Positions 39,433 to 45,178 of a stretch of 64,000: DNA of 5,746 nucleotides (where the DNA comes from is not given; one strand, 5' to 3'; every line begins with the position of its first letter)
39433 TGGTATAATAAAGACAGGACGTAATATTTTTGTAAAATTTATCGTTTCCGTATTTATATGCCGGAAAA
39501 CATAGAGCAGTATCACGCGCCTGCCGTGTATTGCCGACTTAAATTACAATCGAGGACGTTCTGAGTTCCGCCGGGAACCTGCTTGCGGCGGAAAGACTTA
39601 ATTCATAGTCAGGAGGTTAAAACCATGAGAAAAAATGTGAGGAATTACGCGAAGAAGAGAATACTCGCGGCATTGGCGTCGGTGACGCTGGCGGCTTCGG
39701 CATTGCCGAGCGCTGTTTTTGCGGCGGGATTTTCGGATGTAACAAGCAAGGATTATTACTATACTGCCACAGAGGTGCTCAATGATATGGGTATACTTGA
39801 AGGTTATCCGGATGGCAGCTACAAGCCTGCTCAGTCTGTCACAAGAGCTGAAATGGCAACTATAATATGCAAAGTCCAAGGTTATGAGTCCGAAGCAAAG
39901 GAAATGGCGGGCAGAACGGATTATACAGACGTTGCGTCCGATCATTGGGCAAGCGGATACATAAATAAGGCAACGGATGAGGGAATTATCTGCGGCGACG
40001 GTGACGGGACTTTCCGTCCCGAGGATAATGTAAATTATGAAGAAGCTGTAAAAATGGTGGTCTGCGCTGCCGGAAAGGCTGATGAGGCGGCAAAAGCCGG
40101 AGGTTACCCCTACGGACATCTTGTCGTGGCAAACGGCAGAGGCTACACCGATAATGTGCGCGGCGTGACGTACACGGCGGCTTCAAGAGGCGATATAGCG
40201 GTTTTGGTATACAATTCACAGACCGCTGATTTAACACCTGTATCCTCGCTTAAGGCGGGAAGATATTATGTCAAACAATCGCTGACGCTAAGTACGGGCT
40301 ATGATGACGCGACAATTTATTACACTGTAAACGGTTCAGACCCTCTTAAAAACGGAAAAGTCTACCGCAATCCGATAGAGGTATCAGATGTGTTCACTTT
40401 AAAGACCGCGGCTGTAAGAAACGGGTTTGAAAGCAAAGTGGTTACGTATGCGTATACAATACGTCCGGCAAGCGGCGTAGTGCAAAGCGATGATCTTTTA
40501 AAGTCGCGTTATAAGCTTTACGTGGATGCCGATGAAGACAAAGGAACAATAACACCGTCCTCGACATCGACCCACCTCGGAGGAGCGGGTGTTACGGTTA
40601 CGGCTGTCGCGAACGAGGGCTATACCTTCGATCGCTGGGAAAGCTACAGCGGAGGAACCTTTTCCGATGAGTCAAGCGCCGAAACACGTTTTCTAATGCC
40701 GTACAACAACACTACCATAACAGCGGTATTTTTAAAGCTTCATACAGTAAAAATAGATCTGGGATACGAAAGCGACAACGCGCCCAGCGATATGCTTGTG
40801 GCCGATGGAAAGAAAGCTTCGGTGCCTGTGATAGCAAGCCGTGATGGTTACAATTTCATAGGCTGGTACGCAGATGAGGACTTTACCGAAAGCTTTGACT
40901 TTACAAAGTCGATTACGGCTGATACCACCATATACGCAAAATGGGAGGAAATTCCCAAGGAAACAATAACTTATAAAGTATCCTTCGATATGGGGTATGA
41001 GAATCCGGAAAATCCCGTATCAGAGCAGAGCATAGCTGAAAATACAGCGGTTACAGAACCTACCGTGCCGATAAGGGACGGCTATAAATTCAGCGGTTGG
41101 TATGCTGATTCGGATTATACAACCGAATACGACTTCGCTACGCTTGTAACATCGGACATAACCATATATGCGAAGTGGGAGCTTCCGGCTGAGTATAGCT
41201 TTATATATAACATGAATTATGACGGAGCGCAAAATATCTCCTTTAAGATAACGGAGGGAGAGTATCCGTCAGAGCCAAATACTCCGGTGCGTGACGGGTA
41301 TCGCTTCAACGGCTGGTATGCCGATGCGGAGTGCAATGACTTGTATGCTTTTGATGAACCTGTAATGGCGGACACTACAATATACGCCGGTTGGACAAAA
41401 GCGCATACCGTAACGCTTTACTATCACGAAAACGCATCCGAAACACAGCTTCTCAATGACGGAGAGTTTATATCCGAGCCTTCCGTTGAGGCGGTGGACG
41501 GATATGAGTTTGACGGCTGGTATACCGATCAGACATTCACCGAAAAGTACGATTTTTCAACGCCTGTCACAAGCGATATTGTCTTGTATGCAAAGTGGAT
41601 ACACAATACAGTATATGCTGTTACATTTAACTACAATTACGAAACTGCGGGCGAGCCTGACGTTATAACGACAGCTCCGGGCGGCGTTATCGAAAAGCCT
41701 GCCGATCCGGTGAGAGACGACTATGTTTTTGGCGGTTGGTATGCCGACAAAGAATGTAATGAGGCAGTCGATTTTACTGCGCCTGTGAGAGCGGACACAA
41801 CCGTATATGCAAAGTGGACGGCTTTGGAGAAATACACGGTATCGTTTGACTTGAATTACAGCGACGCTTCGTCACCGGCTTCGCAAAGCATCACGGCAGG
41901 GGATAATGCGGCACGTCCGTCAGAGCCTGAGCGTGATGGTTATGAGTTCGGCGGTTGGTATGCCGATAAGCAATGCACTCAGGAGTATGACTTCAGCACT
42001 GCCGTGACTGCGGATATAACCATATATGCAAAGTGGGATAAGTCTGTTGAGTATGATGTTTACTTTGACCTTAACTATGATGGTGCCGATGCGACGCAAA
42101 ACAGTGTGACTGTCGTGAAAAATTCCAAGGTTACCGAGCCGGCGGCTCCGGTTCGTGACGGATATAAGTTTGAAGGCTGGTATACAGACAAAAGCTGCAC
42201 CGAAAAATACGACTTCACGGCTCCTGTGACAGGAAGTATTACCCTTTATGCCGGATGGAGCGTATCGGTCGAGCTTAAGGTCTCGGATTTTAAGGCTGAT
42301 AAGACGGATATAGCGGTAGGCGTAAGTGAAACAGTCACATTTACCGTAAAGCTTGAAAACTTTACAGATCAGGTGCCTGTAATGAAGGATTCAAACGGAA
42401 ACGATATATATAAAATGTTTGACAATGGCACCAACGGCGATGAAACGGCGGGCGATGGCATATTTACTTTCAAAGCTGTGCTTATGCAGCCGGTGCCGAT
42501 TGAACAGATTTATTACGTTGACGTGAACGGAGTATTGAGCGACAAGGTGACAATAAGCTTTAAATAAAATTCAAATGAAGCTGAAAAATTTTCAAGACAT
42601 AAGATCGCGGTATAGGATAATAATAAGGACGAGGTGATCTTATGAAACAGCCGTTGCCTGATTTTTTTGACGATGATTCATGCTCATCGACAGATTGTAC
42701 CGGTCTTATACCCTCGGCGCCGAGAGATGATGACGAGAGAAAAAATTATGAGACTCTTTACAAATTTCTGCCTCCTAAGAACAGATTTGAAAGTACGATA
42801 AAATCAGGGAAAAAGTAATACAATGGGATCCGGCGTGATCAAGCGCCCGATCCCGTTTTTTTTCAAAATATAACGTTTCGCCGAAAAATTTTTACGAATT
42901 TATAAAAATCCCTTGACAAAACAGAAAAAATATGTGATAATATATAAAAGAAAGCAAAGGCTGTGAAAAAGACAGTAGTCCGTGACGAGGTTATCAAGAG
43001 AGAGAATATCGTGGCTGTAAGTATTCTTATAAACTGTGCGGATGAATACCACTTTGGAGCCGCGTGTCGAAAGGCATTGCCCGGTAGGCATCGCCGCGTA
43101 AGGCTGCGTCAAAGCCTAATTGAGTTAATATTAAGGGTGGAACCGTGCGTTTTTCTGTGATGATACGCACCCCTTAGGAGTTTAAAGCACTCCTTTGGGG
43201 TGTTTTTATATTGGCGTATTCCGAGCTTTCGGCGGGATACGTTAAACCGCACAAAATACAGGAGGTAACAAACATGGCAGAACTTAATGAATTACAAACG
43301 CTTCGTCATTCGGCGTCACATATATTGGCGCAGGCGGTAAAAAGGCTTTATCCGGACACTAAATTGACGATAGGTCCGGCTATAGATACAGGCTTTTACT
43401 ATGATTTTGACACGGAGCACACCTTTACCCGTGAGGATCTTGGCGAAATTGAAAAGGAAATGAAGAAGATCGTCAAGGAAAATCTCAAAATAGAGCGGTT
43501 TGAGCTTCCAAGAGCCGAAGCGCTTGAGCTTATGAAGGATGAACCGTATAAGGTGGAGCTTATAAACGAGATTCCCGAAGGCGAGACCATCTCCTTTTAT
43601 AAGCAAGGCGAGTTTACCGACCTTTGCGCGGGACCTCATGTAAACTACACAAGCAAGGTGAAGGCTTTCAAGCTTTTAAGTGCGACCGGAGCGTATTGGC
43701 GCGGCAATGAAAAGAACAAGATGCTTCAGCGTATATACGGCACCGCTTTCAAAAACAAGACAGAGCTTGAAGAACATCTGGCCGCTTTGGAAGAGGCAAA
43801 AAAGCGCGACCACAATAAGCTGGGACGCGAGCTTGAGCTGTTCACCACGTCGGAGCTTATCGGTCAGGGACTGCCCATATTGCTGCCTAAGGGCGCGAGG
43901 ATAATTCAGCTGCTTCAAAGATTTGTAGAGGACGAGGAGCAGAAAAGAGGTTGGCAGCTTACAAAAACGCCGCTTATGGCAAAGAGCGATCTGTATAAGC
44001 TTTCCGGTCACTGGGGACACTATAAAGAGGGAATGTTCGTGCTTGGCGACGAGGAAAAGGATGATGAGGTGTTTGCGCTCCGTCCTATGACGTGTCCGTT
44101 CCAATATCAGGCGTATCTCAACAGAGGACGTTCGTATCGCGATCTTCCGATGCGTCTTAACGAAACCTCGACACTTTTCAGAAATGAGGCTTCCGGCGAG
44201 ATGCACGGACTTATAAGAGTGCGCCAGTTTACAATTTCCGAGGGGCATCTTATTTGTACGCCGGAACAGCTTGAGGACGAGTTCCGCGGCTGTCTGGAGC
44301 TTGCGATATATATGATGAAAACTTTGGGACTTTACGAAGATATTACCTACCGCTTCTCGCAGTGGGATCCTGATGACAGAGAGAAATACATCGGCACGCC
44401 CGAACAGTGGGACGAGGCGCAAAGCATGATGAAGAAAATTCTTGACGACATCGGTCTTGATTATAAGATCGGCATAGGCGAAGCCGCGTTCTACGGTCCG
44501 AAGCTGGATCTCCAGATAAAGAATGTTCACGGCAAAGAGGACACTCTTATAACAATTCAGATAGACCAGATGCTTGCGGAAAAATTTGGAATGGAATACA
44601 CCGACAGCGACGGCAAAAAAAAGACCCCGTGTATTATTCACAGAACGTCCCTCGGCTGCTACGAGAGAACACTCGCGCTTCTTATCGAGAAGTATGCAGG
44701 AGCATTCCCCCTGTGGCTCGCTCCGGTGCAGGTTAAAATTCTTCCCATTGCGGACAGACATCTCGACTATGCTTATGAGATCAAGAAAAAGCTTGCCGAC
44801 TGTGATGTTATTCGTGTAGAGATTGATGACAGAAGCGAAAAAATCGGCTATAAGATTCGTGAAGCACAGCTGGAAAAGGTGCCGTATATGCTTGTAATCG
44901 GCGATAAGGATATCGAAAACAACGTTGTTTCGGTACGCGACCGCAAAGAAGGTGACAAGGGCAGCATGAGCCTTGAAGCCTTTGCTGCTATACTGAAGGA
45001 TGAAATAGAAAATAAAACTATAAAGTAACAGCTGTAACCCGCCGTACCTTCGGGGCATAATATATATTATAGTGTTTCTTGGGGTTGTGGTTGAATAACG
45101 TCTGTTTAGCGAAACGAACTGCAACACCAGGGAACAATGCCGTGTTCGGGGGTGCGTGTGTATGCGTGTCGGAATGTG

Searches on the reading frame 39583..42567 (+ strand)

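Call 73: search_protein_families(library=pfam, proteins=[window:39583-42567:+], max_evalue=0.00001)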
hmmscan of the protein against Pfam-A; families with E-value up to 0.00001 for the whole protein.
window:39583-42567:+ (994 aa): 5 families
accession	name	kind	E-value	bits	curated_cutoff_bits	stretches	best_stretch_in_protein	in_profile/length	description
PF09479.16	Flg_new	-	2.9e-112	367.3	27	7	751-817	1-65/65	Listeria-Bacteroides repeat domain (List_Bact_rpt)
PF18998.6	Flg_new_2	-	3e-30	104.5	23.6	1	319-384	9-70/73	Divergent InlB B-repeat domain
PF00395.25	SLH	-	1.5e-25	89.3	20.8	2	114-155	2-43/44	S-layer homology domain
PF13290.12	CHB_HEX_C_1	-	3.7e-15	56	22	1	224-287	2-66/67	Chitobiase/beta-hexosaminidase C-terminal domain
PF13287.12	Fn3_assoc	-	9.1e-15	55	23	1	234-291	1-59/59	Fn3 associated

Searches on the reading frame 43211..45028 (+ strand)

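Call 73: search_protein_families(library=pfam, proteins=[window:43211-45028:+], max_evalue=0.00001)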
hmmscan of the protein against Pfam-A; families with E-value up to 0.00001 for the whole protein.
window:43211-45028:+ (605 aa): 3 families
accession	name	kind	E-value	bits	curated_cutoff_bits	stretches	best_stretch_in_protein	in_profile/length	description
PF00587.30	tRNA-synt_2b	-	2.5e-37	129.1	29.3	1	283-495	6-179/179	tRNA synthetase class II core domain (G, H, P, S and T)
PF03129.25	HGTP_anticodon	-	9.3e-26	90.3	21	1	507-597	1-93/94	Anticodon binding domain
PF07973.19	tRNA_SAD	-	1.4e-16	60.6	24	1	127-176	1-44/44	Threonyl and Alanyl tRNA synthetase second additional domain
